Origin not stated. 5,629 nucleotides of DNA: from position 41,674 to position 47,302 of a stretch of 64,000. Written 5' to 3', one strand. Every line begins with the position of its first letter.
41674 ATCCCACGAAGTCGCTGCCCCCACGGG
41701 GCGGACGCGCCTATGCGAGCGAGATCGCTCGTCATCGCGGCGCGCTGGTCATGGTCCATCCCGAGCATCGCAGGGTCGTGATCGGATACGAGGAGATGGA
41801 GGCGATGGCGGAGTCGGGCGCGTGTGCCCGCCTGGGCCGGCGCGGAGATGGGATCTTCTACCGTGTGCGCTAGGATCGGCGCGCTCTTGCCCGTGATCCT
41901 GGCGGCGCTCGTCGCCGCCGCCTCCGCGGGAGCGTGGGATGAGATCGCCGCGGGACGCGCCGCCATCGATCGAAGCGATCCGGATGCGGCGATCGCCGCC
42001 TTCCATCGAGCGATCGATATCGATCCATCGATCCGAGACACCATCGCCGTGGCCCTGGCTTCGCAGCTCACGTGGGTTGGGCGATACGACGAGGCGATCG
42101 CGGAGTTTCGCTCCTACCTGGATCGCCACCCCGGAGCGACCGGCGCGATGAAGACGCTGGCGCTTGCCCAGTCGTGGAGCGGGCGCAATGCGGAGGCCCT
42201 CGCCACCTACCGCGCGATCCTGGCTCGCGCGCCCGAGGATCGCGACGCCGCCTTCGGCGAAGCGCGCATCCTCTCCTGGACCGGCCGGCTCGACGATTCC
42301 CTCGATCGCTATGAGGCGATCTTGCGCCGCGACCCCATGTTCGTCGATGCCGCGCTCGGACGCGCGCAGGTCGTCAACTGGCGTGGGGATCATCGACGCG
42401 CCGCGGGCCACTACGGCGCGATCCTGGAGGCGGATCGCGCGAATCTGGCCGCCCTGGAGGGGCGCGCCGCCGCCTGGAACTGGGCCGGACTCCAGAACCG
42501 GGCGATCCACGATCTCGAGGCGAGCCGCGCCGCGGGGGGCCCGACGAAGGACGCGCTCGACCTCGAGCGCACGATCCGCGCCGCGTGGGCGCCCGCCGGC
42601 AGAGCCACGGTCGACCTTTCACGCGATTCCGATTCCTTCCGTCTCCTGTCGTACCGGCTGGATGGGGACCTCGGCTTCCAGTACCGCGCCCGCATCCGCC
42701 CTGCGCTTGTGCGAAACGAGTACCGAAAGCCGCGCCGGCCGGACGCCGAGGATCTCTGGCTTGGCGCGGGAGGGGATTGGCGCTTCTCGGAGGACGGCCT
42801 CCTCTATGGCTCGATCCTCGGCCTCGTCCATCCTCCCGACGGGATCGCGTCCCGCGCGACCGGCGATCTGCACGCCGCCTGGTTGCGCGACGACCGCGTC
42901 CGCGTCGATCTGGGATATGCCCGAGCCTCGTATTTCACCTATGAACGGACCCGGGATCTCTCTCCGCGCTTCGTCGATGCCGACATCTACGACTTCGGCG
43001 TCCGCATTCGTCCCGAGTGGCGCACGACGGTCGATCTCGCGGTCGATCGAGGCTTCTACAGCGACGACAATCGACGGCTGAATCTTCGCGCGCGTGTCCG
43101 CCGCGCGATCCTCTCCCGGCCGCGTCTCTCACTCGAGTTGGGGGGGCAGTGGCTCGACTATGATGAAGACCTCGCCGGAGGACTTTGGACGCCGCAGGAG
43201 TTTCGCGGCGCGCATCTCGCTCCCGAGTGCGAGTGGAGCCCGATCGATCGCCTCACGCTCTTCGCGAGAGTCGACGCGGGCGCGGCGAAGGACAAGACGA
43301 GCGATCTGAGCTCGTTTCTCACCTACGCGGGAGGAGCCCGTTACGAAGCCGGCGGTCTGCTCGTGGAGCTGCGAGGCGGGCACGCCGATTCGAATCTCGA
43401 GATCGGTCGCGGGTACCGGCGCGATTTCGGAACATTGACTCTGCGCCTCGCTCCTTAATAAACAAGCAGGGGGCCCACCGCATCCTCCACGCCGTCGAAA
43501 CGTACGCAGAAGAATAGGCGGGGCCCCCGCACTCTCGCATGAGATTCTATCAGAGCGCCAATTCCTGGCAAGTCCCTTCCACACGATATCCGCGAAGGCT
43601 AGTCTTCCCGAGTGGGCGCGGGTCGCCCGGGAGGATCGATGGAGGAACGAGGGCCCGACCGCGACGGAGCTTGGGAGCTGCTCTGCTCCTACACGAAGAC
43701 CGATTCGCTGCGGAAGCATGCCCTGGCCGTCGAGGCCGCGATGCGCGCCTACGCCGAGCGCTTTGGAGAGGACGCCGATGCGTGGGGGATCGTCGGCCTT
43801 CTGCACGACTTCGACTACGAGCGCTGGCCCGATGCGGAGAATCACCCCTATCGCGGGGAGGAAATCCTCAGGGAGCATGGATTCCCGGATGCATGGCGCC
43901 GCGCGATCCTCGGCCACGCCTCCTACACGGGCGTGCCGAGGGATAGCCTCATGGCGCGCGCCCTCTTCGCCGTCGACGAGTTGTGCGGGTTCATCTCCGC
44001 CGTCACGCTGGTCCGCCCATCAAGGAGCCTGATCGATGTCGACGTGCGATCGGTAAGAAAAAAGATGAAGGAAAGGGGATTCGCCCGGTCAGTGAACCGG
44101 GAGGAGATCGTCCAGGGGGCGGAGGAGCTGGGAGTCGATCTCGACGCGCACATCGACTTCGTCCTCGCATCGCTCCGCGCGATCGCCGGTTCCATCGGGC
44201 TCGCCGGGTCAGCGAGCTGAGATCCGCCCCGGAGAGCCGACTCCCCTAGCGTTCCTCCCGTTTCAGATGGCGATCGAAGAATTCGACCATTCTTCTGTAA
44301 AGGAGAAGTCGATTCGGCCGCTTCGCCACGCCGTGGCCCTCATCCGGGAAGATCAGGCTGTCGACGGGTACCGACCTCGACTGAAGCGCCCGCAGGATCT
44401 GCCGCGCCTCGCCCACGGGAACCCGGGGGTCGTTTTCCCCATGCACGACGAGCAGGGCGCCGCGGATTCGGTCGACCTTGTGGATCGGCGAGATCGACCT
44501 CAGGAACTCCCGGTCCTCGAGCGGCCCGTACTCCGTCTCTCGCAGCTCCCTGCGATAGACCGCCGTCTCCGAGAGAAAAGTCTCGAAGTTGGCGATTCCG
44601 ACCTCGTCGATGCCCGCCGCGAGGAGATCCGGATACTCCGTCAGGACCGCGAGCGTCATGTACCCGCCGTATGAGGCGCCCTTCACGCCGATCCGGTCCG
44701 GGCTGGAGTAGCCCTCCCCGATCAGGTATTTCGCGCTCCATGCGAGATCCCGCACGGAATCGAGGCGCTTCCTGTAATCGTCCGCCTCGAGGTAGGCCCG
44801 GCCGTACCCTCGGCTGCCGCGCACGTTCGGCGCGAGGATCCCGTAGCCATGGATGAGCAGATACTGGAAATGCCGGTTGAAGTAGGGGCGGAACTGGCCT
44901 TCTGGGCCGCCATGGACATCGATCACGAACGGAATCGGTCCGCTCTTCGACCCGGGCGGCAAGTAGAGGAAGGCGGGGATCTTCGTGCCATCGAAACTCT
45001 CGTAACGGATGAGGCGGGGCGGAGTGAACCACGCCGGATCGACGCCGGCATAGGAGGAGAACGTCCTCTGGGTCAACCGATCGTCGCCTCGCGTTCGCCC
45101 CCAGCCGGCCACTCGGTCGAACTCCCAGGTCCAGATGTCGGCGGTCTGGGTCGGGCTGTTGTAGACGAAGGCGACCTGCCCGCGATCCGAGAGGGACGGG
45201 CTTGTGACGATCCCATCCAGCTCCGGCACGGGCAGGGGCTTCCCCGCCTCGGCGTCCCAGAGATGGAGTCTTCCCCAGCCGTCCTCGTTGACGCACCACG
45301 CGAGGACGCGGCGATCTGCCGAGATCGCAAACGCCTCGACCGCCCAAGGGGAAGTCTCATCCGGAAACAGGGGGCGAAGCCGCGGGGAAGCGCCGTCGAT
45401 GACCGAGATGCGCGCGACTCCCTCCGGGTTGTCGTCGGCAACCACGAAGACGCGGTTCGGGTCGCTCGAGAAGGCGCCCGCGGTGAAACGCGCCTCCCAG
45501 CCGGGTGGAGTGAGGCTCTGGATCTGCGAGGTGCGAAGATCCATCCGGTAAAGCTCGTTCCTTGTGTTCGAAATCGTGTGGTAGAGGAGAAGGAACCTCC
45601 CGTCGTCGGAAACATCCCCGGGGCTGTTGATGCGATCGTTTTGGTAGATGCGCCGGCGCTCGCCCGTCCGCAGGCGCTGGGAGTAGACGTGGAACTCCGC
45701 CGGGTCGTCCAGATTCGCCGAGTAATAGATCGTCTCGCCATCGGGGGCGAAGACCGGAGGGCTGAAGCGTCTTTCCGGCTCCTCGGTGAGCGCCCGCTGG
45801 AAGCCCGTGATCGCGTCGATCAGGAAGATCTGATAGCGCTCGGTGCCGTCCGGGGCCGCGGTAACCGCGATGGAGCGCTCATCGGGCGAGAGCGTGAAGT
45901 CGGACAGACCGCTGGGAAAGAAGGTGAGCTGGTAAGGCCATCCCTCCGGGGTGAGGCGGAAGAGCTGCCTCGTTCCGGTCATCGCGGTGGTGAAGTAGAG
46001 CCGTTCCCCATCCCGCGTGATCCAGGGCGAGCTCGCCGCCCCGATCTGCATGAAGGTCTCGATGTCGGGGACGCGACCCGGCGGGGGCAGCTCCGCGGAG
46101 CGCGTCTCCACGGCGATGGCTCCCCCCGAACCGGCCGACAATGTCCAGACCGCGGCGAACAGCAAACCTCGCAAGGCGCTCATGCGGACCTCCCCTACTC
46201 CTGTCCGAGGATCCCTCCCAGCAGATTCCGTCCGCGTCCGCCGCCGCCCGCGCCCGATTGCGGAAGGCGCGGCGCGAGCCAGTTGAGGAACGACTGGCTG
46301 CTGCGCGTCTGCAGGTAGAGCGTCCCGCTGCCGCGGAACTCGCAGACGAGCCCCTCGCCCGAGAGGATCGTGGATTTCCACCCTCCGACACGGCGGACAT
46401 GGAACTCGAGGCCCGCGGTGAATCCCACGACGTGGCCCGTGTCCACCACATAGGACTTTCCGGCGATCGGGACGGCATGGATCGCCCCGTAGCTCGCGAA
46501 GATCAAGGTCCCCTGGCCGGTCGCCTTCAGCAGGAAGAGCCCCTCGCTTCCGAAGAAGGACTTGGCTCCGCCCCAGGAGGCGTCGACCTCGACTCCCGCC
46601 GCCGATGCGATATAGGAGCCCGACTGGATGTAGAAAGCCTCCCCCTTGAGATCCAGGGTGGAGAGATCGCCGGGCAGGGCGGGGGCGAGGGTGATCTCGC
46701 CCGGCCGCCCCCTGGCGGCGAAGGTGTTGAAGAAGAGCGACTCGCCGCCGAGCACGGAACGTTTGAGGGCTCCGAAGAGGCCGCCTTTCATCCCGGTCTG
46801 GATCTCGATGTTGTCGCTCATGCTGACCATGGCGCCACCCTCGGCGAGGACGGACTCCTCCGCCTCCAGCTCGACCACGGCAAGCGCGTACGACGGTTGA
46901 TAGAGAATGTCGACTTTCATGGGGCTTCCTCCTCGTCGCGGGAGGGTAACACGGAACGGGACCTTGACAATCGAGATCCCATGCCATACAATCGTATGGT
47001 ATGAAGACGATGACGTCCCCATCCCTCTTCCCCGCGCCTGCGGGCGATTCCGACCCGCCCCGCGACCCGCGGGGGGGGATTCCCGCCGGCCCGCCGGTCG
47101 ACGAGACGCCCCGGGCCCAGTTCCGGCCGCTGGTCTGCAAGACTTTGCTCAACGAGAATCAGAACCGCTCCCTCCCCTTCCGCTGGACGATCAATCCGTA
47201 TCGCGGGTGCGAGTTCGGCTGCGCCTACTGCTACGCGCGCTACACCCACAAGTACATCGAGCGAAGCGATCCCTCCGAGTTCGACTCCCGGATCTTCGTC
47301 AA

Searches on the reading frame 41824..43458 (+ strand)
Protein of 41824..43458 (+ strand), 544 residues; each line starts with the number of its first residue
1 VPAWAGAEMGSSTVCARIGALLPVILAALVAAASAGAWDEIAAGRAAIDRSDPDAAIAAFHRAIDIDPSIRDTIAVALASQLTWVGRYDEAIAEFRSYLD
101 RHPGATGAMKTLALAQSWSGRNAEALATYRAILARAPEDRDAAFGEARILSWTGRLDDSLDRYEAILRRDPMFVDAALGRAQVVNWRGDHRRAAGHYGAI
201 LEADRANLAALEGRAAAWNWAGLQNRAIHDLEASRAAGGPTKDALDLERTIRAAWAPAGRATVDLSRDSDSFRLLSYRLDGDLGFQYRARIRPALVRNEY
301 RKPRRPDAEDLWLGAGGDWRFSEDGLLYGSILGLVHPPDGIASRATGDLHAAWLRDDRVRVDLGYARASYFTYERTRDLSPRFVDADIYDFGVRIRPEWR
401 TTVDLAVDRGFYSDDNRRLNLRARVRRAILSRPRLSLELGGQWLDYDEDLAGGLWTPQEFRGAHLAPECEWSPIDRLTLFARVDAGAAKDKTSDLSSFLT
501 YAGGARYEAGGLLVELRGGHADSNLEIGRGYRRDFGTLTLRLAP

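Call 35: search_protein_families(library=pfam, proteins=[window:41824-43458:+], max_evalue=0.00001)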
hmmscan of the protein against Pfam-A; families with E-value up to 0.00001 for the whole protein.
window:41824-43458:+ (544 aa): 8 families
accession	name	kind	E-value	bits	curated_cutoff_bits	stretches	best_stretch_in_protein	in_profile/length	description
PF14559.12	TPR_19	-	8.4e-15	55.3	25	2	86-142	5-61/68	Tetratricopeptide repeat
PF13432.12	TPR_16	-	2.2e-11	44.4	32.7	0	42-105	2-64/65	Tetratricopeptide repeat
PF13428.12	TPR_14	-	1.7e-10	40.9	23.5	0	76-113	5-42/44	Tetratricopeptide repeat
PF07719.23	TPR_2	-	6.4e-08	32.6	27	0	43-69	7-33/34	Tetratricopeptide repeat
PF13174.12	TPR_6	-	3e-07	31.1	26.3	0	78-104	10-32/33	Tetratricopeptide repeat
PF00515.34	TPR_1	-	2.1e-06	27.8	27.8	0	49-69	13-33/34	Tetratricopeptide repeat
PF23914.1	TPR_CcmH_CycH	-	2.3e-06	28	42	0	44-140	57-155/158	Cytochrome c-type biogenesis protein H TPR domain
PF24575.1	TPR_Slam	-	8.1e-06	26.7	35.2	0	76-114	51-89/104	Surface lipoprotein assembly modifier, N-terminal TPR repeats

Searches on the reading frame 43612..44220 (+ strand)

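Call 79: search_protein_families(library=pfam, proteins=[window:43612-44220:+], max_evalue=0.00001)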
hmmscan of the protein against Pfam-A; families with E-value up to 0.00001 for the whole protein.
window:43612-44220:+ (202 aa): 1 family
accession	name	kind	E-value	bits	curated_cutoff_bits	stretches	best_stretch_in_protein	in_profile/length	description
PF01966.28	HD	-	1.5e-07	32.2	22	1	35-104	3-87/116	HD domain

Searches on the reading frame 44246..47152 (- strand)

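Call 79: search_protein_families(library=pfam, proteins=[window:44246-47152:-], max_evalue=0.00001)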
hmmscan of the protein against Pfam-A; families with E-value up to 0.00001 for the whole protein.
window:44246-47152:- (968 aa): 7 families
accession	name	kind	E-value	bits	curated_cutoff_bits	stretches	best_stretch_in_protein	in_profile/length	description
PF00326.27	Peptidase_S9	-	4.7e-46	157.4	22.6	1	757-964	2-211/213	Prolyl oligopeptidase family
PF02129.25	Peptidase_S15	-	5.1e-09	36.6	23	1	721-858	1-134/262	X-Pro dipeptidyl-peptidase (S15 family)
PF20434.5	BD-FAE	-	5.3e-07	29.8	26.8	1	729-920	3-212/215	BD-FAE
PF02897.21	Peptidase_S9_N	-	5.6e-07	29.1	24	0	416-543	126-265/414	Prolyl oligopeptidase, N-terminal beta-propeller domain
PF01738.24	DLH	-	2.9e-06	27.5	21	1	768-948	40-194/217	Dienelactone hydrolase family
PF00930.27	DPPIV_N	-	2.9e-06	26.7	22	0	422-524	244-346/354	Dipeptidyl peptidase IV (DPP IV) N-terminal region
PF00561.26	Abhydrolase_1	-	8.4e-06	26.1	25.8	0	743-846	3-96/245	alpha/beta hydrolase fold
